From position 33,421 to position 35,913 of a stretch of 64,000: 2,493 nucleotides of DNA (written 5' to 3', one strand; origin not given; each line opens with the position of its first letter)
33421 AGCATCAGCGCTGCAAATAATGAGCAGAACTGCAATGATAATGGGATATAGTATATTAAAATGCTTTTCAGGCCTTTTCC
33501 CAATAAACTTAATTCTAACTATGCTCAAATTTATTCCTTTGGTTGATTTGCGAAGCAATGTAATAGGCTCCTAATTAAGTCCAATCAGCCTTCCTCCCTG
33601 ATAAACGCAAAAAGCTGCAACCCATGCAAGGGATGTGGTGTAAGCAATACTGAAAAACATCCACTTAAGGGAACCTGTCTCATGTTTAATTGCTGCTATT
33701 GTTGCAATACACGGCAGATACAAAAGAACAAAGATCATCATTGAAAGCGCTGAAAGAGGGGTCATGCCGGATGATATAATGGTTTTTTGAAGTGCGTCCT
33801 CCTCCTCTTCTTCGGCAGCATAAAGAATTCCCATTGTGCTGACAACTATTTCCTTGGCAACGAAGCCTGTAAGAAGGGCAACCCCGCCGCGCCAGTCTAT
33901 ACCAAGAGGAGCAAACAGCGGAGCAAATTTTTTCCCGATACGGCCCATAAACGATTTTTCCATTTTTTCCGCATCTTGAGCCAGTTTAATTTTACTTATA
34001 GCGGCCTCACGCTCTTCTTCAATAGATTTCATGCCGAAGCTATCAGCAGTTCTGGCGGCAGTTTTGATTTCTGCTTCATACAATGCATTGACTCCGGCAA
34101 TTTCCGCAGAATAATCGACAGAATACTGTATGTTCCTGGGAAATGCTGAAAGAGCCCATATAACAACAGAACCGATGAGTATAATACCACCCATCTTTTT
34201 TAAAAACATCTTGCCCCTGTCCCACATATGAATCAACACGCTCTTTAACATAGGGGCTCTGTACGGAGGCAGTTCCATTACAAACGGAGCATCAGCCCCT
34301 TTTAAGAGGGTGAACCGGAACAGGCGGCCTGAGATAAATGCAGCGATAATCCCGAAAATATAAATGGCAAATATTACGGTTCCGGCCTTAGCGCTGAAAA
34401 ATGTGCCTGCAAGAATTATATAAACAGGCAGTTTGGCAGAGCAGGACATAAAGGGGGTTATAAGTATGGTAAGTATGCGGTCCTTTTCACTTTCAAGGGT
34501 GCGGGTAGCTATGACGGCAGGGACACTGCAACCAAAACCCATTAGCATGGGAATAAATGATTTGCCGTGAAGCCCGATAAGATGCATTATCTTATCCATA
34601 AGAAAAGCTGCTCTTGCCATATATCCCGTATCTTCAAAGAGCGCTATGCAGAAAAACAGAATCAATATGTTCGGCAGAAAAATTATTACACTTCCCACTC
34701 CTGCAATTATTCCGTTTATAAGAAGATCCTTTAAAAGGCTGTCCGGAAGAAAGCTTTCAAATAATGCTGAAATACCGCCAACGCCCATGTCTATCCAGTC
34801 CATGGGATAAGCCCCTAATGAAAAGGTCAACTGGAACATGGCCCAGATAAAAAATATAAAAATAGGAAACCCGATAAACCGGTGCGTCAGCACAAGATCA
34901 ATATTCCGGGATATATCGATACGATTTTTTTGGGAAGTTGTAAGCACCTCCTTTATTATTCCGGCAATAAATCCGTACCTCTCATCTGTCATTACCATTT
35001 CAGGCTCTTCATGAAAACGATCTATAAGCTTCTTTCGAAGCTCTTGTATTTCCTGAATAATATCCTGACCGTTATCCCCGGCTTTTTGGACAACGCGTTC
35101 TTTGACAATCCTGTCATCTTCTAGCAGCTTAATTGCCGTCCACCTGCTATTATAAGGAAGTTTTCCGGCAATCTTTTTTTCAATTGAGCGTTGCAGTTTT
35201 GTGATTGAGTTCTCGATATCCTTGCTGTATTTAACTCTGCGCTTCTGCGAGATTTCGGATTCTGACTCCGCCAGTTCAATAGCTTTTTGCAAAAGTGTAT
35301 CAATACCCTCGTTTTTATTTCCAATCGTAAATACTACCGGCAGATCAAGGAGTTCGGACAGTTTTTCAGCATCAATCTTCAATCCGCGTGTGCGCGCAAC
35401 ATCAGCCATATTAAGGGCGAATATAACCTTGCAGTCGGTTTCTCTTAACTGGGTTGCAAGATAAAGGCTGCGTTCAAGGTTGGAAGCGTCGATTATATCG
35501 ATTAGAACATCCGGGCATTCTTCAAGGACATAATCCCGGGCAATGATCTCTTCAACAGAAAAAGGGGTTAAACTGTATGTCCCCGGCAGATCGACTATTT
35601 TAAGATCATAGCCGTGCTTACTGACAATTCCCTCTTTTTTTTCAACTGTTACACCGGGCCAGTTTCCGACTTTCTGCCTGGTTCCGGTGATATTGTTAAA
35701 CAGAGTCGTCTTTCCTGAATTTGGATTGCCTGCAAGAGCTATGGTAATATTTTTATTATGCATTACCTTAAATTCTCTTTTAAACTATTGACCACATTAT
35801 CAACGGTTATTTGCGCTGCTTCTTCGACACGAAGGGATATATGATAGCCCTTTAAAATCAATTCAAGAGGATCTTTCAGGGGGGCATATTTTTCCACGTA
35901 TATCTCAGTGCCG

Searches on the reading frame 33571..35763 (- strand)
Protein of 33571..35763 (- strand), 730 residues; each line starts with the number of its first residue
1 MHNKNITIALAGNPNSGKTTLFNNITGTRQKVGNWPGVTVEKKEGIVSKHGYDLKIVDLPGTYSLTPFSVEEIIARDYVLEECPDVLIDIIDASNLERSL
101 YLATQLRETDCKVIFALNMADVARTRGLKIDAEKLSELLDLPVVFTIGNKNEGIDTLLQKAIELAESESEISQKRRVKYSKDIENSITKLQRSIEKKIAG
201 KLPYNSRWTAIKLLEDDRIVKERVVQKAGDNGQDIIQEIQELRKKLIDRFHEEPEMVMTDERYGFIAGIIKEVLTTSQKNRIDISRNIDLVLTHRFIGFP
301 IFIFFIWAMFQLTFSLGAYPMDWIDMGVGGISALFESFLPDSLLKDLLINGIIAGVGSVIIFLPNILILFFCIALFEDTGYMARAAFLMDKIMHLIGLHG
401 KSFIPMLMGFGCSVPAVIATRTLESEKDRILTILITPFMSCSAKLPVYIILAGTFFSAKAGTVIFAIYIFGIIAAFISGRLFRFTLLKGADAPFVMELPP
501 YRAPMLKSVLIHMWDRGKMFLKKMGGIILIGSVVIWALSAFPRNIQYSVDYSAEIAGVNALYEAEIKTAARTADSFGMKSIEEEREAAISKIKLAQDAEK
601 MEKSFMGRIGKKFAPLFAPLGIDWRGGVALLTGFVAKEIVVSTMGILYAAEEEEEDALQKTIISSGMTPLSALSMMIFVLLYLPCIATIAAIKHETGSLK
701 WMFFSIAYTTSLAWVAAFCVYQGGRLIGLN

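Call 68: search_protein_families(library=pfam, proteins=[window:33571-35763:-])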
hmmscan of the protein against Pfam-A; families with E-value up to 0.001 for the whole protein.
window:33571-35763:- (730 aa): 7 families
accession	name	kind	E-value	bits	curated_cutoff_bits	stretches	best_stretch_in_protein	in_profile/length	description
PF02421.24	FeoB_N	-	4.7e-64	215.1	27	1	6-160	1-155/156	Ferrous iron transport protein B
PF07670.19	Gate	-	2.6e-47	160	29.6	2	360-455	2-104/104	Nucleoside recognition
PF17910.6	FeoB_Cyto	-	4.5e-23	81.9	23.4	1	179-275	1-90/90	FeoB cytosolic helical domain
PF07664.17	FeoB_C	-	1.6e-21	76.2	26.6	1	464-516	1-54/54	Ferrous iron transport protein B C terminus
PF01926.29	MMR_HSR1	-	6.4e-20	71.8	21.9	1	7-118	1-112/113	50S ribosome-binding GTPase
PF00009.33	GTP_EFTU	-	1.3e-05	25.3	26.5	0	6-166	4-187/188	Elongation factor Tu GTP binding domain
PF09439.16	SRPRB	-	0.00029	20.7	25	1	5-74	3-68/178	Signal recognition particle receptor beta subunit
